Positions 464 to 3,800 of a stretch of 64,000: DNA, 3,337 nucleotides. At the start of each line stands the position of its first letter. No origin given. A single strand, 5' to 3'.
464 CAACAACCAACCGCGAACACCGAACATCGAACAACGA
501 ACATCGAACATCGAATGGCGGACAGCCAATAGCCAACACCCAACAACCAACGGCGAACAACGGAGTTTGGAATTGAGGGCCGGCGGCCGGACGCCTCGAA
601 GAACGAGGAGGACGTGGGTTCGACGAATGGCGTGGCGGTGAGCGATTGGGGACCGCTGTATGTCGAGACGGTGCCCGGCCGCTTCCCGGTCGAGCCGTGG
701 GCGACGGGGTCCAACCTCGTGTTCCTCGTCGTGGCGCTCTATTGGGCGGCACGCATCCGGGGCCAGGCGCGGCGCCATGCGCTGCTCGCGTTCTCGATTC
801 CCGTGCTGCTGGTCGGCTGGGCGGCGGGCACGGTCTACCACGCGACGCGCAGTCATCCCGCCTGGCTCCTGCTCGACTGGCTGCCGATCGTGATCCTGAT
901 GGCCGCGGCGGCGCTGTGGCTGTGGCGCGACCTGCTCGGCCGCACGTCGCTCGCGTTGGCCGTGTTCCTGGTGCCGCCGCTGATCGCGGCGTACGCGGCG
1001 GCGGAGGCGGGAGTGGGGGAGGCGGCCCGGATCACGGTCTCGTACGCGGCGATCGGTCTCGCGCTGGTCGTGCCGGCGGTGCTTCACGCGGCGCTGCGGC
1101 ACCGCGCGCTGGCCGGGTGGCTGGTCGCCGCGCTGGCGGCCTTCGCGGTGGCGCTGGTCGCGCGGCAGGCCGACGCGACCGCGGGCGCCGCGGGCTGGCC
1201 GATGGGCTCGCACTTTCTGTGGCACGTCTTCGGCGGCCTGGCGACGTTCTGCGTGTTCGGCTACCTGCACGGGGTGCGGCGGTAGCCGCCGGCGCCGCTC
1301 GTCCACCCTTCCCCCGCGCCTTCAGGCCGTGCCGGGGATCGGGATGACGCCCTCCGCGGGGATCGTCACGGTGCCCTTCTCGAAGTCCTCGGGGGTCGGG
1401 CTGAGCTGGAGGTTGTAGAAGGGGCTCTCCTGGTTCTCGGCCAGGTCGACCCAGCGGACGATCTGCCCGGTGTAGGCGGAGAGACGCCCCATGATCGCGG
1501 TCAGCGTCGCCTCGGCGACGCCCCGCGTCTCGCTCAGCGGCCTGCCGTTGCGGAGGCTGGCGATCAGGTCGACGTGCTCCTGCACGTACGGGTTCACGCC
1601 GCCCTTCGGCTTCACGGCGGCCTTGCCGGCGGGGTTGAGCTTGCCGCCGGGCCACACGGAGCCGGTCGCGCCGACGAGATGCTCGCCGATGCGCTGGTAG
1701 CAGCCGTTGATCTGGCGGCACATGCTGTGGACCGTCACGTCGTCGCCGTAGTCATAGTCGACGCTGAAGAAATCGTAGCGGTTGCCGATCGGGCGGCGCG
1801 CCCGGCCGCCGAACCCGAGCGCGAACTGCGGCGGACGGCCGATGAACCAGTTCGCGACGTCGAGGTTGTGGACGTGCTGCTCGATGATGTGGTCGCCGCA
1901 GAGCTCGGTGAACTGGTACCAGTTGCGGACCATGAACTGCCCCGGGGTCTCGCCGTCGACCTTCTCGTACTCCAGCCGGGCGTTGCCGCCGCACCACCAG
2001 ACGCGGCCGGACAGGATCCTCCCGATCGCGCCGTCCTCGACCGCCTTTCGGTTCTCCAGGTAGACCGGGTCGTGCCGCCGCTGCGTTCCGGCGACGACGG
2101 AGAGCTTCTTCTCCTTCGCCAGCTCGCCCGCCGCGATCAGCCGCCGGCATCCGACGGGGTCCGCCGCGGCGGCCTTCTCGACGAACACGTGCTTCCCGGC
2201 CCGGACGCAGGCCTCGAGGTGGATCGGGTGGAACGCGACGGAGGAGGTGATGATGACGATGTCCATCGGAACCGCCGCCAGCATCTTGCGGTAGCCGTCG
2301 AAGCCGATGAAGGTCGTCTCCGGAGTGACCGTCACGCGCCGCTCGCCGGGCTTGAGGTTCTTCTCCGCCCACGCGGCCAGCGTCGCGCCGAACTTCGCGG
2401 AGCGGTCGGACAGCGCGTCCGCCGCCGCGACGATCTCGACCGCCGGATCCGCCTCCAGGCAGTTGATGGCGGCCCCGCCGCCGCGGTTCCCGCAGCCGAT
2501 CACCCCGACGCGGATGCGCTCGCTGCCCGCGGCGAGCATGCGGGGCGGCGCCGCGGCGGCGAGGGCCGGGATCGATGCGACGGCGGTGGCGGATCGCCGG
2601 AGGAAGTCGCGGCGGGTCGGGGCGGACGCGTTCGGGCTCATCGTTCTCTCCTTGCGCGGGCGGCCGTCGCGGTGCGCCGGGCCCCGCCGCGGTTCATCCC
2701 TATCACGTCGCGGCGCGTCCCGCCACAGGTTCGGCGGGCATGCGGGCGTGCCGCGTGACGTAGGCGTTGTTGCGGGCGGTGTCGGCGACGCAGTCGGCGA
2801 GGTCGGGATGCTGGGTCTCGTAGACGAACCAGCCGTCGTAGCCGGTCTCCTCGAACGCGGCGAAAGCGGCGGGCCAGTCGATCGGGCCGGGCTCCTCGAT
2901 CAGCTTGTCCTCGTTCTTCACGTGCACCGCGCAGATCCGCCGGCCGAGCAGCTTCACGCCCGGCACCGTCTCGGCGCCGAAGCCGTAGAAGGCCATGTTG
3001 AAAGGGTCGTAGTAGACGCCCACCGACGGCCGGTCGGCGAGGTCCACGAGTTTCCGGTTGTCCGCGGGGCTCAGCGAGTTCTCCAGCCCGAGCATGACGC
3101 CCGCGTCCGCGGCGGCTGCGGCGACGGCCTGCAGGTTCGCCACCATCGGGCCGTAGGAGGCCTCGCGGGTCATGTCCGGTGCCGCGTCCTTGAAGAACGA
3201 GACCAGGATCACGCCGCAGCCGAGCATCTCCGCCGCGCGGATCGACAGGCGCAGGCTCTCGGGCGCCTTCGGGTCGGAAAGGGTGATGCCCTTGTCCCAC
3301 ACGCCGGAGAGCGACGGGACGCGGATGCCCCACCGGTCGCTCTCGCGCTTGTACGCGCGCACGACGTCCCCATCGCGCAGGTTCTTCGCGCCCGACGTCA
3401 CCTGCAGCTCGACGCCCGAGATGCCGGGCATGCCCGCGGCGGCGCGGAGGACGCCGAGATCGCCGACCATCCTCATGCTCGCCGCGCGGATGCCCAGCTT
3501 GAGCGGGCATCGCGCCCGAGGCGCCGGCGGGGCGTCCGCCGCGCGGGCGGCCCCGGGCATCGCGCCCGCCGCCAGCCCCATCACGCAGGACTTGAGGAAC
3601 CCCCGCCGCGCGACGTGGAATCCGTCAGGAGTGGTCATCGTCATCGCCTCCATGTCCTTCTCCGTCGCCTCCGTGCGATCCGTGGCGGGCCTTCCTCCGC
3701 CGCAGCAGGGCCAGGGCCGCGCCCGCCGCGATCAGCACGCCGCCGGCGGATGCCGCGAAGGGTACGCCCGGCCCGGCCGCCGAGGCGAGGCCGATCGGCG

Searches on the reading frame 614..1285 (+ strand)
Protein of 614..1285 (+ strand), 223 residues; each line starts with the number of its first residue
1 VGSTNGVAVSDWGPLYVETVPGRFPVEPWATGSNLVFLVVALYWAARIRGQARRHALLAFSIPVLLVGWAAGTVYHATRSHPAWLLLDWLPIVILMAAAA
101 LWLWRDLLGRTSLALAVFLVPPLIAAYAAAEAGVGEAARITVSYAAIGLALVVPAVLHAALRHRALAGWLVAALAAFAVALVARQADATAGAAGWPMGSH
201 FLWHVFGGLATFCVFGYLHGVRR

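Call 7: find_encoding_contigs(protein=window:614-1285:+, flank=3000, max_places=10)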
Protein window:614-1285:+ (223 aa): 5 contigs read that carry it; 5 places shown.
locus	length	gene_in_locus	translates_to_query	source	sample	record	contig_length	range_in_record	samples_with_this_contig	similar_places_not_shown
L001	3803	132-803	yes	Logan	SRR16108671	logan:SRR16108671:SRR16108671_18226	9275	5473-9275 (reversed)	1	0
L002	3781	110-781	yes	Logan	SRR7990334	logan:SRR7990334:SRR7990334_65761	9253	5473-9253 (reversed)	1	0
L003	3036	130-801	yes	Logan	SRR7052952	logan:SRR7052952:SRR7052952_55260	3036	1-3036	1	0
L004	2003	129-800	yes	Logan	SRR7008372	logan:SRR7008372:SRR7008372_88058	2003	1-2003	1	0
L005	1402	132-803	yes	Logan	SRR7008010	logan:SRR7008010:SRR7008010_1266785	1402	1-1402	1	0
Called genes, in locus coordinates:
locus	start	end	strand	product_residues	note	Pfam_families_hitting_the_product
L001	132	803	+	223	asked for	-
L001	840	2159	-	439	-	PF01408:GFO_IDH_MocA, PF22725:GFO_IDH_MocA_C3 (weak)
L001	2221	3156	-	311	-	PF01261:AP_endonuc_2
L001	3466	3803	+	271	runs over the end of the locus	PF09339:HTH_IclR, PF12802:MarR_2 (faint), PF01614:IclR_C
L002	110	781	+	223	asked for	-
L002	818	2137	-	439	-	PF01408:GFO_IDH_MocA, PF22725:GFO_IDH_MocA_C3 (weak)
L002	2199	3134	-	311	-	PF01261:AP_endonuc_2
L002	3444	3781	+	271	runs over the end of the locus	PF09339:HTH_IclR, PF12802:MarR_2 (faint), PF01614:IclR_C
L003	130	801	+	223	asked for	-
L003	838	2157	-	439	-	PF01408:GFO_IDH_MocA, PF22725:GFO_IDH_MocA_C3 (weak)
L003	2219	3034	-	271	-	?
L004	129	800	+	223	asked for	-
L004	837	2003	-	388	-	?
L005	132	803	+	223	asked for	-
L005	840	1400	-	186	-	?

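Call 8: search_protein_families(library=pfam, proteins=[window:614-1282:+], max_evalue=0.01)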
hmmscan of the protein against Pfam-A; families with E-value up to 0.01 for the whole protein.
window:614-1282:+ (223 aa): 1 family
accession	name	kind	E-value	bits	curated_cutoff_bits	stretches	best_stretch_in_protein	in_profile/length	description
PF05875.18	Ceramidase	-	5.1e-05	23.2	32.5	1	27-218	22-230/259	Ceramidase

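Call 11: find_related_loci(query=window:614-1282:+, collection=genome_contigs, flank=6000)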
Query window:614-1282:+ (223 aa) in genome_contigs; peptide patterns used: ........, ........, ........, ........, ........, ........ (x = any residue, [..] = any of these).
599 stretches matched a pattern (row limit reached: there are more); 28 encode a relative of the query (tblastn E <= 1e-3); 28 distinct loci.
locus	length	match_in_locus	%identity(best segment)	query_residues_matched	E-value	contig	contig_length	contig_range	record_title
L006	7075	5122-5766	50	6-220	3e-62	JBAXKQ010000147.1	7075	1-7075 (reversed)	MAG: bacterium isolate ELA405 MAG405_147, whole genome shotgun sequence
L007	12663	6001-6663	41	2-220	3e-55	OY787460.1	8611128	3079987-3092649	MAG: Victivallales bacterium isolate c43507a4-3b0a-454f-a213-a96987c4837a genome assembly, chromosome: 1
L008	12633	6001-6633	40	10-221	3e-43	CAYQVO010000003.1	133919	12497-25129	MAG TPA_asm: uncultured Bdellovibrionales bacterium isolate SRP239243_co2_48 genome assembly, contig: NODE_84_length_133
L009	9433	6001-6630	36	11-223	4e-41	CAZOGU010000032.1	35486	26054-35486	MAG TPA_asm: uncultured Pseudobdellovibrionaceae bacterium isolate SRP302895_co1_309 genome assembly, contig: NODE_2113_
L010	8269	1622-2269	41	11-223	1e-39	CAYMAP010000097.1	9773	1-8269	MAG TPA_asm: uncultured Planctomycetaceae bacterium isolate binchicken_co8_31 genome assembly, contig: NODE_13454_length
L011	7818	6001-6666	32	4-222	1e-38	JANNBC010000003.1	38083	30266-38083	MAG: bacterium isolate OTE_78_metabat_376 OTE_78_k141_3362, whole genome shotgun sequence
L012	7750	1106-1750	38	13-219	3e-32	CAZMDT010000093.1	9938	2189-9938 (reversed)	MAG TPA_asm: uncultured Planctomycetaceae bacterium isolate SRP185410_co2_16 genome assembly, contig: NODE_8910_length_9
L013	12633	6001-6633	33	10-223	4e-30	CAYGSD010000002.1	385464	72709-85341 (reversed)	MAG TPA_asm: uncultured Roseivirgaceae bacterium isolate ERP117304_co2_135 genome assembly, contig: NODE_22_length_38546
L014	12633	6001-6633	29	10-223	2e-29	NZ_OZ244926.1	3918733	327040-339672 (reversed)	MAG: Ekhidna sp. isolate e707b15b-2d61-49d4-a8d2-cbb35840773c chromosome 1, complete sequence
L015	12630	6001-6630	31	10-222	5e-29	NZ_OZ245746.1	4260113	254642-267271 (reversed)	MAG: Ekhidna sp. isolate 3d8770c2-9a33-4051-8501-e705022c47d6 chromosome 1, complete sequence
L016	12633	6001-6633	29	10-223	4e-29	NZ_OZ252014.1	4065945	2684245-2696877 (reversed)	MAG: Ekhidna sp. isolate e29e0121-e1b8-4a42-b41d-e37288f8bc50 chromosome 1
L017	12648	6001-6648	42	13-219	1e-28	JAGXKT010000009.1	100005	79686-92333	MAG: Phycisphaerae bacterium isolate GSL_GB14_14 NODE_25_length_100005_cov_15.344, whole genome shotgun sequence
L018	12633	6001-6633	31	10-223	1e-28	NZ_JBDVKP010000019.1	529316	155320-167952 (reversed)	MAG: Ekhidna sp. isolate LC.10.F.D3_173_25 LC_10_F_D3_173_25_000000000019, whole genome shotgun sequence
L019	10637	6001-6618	32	11-219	2e-28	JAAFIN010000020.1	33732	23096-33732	MAG: Cytophagales bacterium isolate bin16.concoct.ball.085 WN_Cytophagales_8_scaffold_20, whole genome shotgun sequence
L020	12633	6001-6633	28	10-223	5e-28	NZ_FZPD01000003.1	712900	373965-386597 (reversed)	Ekhidna lutea strain DSM 19307, whole genome shotgun sequence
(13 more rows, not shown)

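Call 18: find_homologous_proteins(query=window:614-1282:+, max_evalue=1e-20)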
Query window:614-1282:+ (223 aa): 29 proteins with E <= 1e-20 among 8000 candidates.
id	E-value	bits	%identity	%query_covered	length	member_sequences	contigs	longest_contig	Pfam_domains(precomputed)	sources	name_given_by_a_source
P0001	3.6e-135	467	100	100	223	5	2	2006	-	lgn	-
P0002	1.4e-104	367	83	96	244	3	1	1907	PF05875.19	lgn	-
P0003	2.1e-68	249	61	96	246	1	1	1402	PF05875.19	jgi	-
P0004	7.5e-66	240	57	96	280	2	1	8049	-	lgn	-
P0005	8.9e-64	234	56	99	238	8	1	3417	-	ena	-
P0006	3.9e-60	222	50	98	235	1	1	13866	-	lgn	-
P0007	6.6e-59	218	52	96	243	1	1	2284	-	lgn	-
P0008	8.4e-59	217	50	97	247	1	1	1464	-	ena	-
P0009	1.0e-58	217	54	93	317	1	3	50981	PF05875.19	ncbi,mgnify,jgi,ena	mgnify:CR=1 FL=1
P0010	3.2e-58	215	49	96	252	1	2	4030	-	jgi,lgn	jgi:hemolysin III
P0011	1.1e-57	214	49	96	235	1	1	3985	-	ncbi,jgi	jgi:hypothetical protein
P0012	2.0e-57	213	47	99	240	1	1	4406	-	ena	-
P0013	3.1e-57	212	49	96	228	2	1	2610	-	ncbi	-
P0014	3.5e-57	212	54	96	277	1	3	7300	-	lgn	-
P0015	6.9e-57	211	50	99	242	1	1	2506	-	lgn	-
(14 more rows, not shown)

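Call 21: find_encoding_contigs(protein=P0002, flank=5000, max_places=6)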
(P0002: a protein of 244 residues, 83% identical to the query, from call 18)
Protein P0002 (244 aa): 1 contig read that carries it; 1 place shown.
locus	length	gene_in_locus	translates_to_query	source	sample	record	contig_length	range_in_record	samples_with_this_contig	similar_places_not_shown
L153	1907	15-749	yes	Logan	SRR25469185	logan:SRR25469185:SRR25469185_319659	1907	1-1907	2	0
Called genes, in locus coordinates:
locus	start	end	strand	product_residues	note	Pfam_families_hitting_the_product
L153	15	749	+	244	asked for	PF05875:Ceramidase (faint)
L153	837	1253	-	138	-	PF11969:DcpS_C, PF01230:HIT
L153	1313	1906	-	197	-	?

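Call 22: find_encoding_contigs(protein=P0004, flank=5000, max_places=6)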
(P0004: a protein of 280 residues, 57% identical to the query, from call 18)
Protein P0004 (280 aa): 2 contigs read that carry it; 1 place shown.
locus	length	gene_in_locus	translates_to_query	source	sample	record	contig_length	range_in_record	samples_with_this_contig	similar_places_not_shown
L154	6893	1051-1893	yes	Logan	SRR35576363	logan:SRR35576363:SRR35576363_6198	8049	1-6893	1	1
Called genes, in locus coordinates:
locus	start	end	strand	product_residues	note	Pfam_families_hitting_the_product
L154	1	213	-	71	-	?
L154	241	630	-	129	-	PF13560:HTH_31, PF01381:HTH_3, PF12844:HTH_19 (weak)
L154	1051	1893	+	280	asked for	-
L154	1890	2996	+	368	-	PF14486:DUF4432 (faint)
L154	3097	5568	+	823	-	PF16126:DUF4838, PF06452:CBM9_1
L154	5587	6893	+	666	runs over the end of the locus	PF07940:Hepar_II_III_C (weak)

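Call 23: find_encoding_contigs(protein=P0005, flank=5000, max_places=6)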
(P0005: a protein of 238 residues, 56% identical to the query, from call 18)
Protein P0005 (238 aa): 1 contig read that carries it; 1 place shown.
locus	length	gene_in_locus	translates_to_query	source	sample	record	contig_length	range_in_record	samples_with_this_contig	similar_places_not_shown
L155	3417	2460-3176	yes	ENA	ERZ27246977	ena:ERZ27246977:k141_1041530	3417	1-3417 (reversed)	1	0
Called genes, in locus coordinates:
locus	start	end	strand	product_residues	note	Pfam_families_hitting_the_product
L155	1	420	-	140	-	?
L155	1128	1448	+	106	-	-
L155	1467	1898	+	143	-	PF03724:META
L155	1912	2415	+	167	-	-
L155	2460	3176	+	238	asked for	-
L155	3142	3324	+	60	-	-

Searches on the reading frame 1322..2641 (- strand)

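Call 8: search_protein_families(library=pfam, proteins=[window:1322-2641:-], max_evalue=0.01)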
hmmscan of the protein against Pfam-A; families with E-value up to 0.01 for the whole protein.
window:1322-2641:- (439 aa): 3 families
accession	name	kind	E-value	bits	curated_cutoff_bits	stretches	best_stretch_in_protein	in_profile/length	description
PF01408.29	GFO_IDH_MocA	-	3e-11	44.5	24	1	43-173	1-110/120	Oxidoreductase family, NAD-binding Rossmann fold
PF22725.1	GFO_IDH_MocA_C3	-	3.7e-07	30.6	27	1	195-327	2-121/124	GFO/IDH/MocA C-terminal domain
PF02894.22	GFO_IDH_MocA_C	-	0.0012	19.1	22.9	1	198-279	1-70/218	Oxidoreductase family, C-terminal alpha/beta domain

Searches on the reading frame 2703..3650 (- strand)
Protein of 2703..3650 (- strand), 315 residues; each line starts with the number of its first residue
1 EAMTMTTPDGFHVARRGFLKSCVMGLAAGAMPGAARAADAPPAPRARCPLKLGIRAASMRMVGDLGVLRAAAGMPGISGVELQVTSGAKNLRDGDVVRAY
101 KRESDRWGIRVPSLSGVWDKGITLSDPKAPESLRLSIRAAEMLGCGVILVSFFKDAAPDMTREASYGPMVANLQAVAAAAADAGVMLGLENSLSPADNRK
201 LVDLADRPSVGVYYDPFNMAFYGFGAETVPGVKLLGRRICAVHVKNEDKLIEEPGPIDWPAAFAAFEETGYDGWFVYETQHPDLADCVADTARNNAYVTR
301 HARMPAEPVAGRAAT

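Call 71: search_protein_families(library=pfam, proteins=[window:2703-3650:-], max_evalue=0.00001)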
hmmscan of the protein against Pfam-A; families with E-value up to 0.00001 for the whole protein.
window:2703-3650:- (315 aa): 1 family
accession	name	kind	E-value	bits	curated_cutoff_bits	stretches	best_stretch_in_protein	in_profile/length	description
PF01261.30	AP_endonuc_2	-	4.2e-24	86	31.1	1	70-283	3-233/249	Xylose isomerase-like TIM barrel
